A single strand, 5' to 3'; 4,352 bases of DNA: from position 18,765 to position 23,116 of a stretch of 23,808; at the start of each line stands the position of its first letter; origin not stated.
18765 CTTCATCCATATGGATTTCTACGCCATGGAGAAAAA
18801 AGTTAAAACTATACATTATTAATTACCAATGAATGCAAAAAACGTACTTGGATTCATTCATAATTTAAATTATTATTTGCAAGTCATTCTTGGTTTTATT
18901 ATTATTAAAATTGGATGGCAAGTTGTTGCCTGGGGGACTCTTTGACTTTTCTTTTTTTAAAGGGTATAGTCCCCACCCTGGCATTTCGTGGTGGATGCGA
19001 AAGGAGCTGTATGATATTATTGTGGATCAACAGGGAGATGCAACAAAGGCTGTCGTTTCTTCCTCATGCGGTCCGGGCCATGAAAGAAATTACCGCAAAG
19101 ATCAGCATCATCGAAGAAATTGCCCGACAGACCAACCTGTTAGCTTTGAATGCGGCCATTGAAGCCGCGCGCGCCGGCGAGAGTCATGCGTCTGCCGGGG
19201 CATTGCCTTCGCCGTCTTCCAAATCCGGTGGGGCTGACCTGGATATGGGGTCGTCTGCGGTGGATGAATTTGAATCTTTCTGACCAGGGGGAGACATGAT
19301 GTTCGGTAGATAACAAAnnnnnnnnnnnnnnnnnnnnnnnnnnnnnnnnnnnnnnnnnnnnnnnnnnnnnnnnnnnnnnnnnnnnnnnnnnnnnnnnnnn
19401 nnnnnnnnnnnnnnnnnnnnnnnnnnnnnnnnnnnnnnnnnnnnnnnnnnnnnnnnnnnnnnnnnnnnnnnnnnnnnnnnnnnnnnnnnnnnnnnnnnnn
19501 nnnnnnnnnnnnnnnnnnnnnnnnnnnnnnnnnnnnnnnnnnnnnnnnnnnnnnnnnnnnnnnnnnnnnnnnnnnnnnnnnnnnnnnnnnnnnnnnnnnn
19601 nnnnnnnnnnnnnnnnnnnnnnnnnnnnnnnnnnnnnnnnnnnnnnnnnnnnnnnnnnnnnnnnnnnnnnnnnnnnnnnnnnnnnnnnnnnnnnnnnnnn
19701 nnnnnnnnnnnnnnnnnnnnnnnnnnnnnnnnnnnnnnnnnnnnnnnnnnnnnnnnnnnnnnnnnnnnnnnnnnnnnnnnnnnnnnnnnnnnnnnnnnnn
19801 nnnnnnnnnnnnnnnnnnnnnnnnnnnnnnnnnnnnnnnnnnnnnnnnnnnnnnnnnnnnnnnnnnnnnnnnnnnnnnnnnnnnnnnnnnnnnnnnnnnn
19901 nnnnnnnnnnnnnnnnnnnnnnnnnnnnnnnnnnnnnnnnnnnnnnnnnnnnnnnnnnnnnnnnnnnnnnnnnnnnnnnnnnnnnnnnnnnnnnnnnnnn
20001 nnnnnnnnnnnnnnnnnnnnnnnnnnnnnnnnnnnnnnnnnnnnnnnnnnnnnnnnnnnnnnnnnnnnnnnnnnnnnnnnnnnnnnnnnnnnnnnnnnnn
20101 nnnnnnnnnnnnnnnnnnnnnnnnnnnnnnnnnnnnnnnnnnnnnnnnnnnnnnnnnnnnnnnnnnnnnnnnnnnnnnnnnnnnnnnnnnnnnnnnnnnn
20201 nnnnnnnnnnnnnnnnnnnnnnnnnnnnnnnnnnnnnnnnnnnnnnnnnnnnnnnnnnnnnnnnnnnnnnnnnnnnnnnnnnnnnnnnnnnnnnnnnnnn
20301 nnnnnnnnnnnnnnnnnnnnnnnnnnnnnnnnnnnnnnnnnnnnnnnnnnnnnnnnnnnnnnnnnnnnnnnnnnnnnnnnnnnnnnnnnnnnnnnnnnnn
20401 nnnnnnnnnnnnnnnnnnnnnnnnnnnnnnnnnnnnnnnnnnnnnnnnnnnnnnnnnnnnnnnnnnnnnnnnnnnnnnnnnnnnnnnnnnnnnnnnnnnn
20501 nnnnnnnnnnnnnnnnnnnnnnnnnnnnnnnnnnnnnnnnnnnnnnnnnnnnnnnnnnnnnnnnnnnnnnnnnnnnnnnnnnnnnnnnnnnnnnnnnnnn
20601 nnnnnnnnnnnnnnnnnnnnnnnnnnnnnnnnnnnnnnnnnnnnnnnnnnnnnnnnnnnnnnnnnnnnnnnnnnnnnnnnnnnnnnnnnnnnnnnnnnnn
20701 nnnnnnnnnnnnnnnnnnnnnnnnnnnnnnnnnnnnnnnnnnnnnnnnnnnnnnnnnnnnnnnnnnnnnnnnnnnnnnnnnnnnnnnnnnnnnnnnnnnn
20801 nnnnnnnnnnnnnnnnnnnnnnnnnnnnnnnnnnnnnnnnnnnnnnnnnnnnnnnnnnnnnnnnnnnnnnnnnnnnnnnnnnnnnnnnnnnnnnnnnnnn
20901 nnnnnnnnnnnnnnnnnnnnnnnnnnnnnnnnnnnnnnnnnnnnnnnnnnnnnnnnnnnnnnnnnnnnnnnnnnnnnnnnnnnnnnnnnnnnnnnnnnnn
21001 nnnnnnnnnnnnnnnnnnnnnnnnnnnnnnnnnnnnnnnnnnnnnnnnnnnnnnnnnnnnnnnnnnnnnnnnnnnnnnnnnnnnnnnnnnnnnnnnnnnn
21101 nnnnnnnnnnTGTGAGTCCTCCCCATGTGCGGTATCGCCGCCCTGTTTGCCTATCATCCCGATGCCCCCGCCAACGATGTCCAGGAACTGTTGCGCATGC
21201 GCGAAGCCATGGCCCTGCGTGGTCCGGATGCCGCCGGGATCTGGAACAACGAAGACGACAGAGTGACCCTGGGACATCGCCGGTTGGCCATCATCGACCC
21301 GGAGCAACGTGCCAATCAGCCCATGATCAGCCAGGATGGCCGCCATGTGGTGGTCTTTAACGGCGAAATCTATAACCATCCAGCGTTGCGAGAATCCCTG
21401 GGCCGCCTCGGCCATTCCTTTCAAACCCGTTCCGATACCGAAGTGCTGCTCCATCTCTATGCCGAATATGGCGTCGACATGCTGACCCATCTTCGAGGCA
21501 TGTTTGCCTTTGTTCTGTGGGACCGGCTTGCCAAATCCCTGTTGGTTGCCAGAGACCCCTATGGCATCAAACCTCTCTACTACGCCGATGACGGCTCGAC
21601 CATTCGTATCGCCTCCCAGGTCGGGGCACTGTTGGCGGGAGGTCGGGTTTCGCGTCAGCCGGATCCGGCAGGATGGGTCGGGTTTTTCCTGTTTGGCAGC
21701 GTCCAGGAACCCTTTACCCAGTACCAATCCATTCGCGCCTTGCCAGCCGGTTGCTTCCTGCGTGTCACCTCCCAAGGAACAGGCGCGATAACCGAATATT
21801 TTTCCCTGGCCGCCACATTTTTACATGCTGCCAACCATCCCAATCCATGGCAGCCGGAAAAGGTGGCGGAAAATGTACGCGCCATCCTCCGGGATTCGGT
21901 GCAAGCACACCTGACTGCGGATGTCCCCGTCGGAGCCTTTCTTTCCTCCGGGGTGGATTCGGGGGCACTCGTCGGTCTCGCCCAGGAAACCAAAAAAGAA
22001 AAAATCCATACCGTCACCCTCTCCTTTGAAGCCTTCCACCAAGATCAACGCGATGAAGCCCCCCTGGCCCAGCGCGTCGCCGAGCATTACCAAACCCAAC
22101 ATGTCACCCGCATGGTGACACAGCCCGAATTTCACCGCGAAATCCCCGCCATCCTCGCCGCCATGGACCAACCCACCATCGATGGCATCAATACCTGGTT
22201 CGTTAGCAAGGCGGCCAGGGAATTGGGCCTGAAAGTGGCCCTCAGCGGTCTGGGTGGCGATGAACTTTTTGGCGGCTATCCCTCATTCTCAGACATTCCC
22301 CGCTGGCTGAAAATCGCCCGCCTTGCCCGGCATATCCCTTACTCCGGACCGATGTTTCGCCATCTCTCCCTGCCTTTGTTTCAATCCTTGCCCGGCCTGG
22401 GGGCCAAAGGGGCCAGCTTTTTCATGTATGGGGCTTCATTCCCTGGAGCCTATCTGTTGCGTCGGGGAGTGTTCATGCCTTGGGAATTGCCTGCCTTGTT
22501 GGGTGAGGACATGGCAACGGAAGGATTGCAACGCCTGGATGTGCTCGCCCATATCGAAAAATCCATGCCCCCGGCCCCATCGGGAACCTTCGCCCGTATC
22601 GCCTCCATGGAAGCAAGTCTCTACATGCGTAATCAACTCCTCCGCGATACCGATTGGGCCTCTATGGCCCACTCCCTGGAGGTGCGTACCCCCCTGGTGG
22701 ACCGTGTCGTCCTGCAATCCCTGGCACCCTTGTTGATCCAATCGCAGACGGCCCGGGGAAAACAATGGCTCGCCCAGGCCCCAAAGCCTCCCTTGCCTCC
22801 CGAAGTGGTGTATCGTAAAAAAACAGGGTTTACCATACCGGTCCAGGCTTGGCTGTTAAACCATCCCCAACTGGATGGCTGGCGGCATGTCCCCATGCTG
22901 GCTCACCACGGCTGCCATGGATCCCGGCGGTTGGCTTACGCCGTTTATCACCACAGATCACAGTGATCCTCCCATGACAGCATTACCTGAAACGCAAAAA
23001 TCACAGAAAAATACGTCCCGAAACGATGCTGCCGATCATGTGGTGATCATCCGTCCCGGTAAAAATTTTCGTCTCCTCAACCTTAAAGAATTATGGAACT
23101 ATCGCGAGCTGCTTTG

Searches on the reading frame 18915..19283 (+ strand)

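Call 43: search_protein_families(library=pfam, proteins=[window:18915-19283:+], max_evalue=0.001)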
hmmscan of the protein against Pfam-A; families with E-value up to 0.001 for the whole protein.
window:18915-19283:+ (122 aa): 1 family
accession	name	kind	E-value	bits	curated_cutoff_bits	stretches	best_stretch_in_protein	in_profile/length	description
PF00015.26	MCPsignal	-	2.6e-14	53.9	34.6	1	41-90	17-66/172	Methyl-accepting chemotaxis protein (MCP) signalling domain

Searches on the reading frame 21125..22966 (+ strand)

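Call 43: search_protein_families(library=pfam, proteins=[window:21125-22966:+], max_evalue=0.001)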
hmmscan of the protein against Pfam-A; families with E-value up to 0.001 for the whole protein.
window:21125-22966:+ (613 aa): 4 families
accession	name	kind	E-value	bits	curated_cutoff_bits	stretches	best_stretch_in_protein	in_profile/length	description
PF00733.27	Asn_synthase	-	2.3e-61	208.8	21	1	251-584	2-301/354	Asparagine synthase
PF13522.11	GATase_6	-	8.5e-45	152.4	27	1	34-164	1-129/130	Glutamine amidotransferase domain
PF13537.11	GATase_7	-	5.2e-44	149.6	25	1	51-171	1-123/123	Glutamine amidotransferase domain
PF12481.13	DUF3700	-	3.4e-05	23.9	27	1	115-183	120-190/228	Aluminium induced protein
